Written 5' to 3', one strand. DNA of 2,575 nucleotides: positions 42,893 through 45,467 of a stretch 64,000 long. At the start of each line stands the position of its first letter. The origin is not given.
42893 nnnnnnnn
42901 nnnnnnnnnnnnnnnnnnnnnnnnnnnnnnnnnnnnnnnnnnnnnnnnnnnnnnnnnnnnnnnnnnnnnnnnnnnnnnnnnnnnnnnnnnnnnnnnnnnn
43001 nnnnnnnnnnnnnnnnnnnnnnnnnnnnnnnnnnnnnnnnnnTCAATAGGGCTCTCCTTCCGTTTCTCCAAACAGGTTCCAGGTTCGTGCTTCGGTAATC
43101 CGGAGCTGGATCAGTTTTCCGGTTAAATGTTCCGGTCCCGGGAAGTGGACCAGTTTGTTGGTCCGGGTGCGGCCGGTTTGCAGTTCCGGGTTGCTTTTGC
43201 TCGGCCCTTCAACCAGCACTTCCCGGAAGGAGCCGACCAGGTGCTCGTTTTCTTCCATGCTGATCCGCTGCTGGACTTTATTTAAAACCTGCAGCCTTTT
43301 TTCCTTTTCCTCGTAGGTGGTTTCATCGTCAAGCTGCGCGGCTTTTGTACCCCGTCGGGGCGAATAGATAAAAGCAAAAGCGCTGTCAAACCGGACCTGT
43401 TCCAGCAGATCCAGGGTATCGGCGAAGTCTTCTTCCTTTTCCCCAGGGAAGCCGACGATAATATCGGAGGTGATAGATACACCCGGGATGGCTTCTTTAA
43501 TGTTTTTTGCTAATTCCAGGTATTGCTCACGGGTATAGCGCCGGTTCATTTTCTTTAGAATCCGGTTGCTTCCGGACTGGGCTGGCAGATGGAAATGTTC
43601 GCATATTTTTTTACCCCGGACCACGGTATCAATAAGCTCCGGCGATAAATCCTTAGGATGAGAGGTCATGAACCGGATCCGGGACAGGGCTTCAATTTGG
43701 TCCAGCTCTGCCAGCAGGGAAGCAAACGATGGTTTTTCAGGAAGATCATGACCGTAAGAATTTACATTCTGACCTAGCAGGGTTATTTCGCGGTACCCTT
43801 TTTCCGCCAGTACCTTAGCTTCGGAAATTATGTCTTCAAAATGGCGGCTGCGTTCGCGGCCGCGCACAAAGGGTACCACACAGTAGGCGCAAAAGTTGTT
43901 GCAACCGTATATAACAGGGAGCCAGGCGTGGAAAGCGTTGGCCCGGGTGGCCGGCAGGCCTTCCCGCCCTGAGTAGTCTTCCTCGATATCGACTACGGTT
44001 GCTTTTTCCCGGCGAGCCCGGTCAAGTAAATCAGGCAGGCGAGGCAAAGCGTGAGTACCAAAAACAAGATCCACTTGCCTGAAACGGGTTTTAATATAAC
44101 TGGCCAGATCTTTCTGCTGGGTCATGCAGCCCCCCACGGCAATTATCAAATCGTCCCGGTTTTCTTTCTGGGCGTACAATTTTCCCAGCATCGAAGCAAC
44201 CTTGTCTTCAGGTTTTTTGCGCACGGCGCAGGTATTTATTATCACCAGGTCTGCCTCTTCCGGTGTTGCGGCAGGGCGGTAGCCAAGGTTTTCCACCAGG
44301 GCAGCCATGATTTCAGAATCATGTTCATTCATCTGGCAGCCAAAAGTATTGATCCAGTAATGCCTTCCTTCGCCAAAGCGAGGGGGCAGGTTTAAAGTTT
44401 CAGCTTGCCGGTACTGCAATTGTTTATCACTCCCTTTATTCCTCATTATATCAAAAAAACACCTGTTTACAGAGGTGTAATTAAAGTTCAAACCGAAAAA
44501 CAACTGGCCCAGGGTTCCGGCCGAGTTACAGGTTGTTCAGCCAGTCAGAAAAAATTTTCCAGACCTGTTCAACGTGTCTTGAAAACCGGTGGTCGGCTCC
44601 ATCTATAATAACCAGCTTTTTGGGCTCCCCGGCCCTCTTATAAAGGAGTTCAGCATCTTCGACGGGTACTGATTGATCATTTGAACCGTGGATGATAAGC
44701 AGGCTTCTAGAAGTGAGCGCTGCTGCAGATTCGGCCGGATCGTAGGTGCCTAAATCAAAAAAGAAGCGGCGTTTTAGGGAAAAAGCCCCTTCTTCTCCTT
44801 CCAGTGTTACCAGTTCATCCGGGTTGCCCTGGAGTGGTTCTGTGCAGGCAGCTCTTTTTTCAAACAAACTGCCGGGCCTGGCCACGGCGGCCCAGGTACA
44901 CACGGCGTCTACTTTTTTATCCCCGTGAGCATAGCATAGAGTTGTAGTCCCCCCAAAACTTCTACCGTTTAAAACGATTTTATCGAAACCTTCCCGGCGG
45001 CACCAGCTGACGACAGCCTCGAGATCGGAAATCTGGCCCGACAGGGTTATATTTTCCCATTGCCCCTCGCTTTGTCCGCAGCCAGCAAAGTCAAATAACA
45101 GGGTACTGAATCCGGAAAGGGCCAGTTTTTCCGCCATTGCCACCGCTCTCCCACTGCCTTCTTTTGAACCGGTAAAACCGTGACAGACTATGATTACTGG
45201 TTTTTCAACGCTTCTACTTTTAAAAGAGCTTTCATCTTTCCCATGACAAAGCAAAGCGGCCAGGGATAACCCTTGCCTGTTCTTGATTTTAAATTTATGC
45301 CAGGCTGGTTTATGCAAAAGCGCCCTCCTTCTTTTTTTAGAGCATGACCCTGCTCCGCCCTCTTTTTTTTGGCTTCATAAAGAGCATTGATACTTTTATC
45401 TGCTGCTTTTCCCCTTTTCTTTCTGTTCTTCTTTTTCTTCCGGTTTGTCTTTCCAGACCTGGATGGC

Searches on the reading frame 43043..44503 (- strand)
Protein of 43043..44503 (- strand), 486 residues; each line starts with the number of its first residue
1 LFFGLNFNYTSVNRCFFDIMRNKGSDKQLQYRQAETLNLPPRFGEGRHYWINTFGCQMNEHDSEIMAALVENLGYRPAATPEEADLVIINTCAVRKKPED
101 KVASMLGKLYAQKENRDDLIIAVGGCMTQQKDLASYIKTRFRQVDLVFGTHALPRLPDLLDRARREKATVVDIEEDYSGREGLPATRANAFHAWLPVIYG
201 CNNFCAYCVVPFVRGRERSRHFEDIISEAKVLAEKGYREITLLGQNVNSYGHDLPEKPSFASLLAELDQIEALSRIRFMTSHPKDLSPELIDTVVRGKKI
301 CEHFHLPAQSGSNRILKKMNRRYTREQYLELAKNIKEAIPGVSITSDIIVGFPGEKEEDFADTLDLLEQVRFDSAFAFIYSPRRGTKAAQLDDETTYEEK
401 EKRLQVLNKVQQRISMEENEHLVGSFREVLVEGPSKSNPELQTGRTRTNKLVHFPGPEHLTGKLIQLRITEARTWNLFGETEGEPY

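Call 41: search_protein_families(library=ncbifam, proteins=[window:43043-44503:-], max_evalue=0.000001)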
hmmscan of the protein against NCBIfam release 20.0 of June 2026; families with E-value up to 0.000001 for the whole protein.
window:43043-44503:- (486 aa): 12 families
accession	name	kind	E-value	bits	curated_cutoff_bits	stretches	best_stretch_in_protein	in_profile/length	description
TIGR01574.1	miaB-methiolase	equivalog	8.2e-155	516.1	355.3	1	49-480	2-435/437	tRNA (N6-isopentenyl adenosine(37)-C2)-methylthiotransferase MiaB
TIGR00089.1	TIGR00089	subfamily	1.6e-150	501.7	251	1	49-479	2-429/429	MiaB/RimO family radical SAM methylthiotransferase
NF010916.0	PRK14336.1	equivalog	1.5e-119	399.5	606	1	48-479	3-410/418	tRNA (N6-isopentenyl adenosine(37)-C2)-methylthiotransferase MiaB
TIGR01579.1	MiaB-like-C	equivalog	3.4e-96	323.1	357.05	1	51-457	1-403/416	tRNA (N(6)-L-threonylcarbamoyladenosine(37)-C(2))-methylthiotransferase MtaB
TIGR01125.1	TIGR01125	equivalog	5.7e-84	282.7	356.95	1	51-449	4-395/432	30S ribosomal protein S12 methylthiotransferase RimO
TIGR01578.1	MiaB-like-B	hypoth_equivalog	4.9e-80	269.4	314.7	1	49-480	2-419/421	tRNA (N(6)-L-threonylcarbamoyladenosine(37)-C(2))-methylthiotransferase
TIGR04013.1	B12_SAM_MJ_1487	hypoth_equivalog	2.1e-25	89.4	251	1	189-407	148-372/382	TIGR04013 family B12-binding domain/radical SAM domain-containing protein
TIGR04014.1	B12_SAM_MJ_0865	equivalog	2.8e-25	89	360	1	199-401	167-367/434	methyl-coenzyme M reductase glutamine C-methyltransferase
TIGR04479.1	bcpD_PhpK_rSAM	subfamily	1.3e-13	50.1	600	1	200-372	249-411/504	PhpK family radical SAM P-methyltransferase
NF006064.0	PRK08207.2-2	equivalog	4e-08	32.7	504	1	306-411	266-370/465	coproporphyrinogen III oxidase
TIGR04072.2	rSAM_ladder_B12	equivalog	6.9e-08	31.5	360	1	200-397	188-374/443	lipid biosynthesis B12-binding/radical SAM protein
TIGR03471.1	HpnJ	equivalog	5.9e-07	28.7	577.6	0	200-412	205-407/472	hopanoid biosynthesis associated radical SAM protein HpnJ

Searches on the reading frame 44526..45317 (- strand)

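Call 41: search_protein_families(library=ncbifam, proteins=[window:44526-45317:-], max_evalue=0.000001)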
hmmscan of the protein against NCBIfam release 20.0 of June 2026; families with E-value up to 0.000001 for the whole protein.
window:44526-45317:- (263 aa): 5 families
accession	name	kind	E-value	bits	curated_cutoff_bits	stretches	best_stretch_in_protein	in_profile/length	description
NF047920.1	lactonase_UilS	equivalog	2.2e-22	80.1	400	1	36-146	21-132/285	UilS family quorum-quenching N-acyl-homoserine lactonase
TIGR03100.1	hydr1_PEP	hypoth_equivalog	1.9e-09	37.2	168.45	1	34-139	22-127/274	hydrolase 1, exosortase A system-associated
TIGR03101.1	hydr2_PEP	hypoth_equivalog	8.2e-09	35.4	202.75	1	39-142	25-130/266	hydrolase 2, exosortase A system-associated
NF045948.1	ProImpepThrmp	equivalog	3.1e-07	30.1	500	1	38-130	24-113/291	proline iminopeptidase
NF058544.1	IVPilMotSglTMyx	equivalog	5.1e-07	29.7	300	0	200-263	146-207/210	type IV pili motility protein SglT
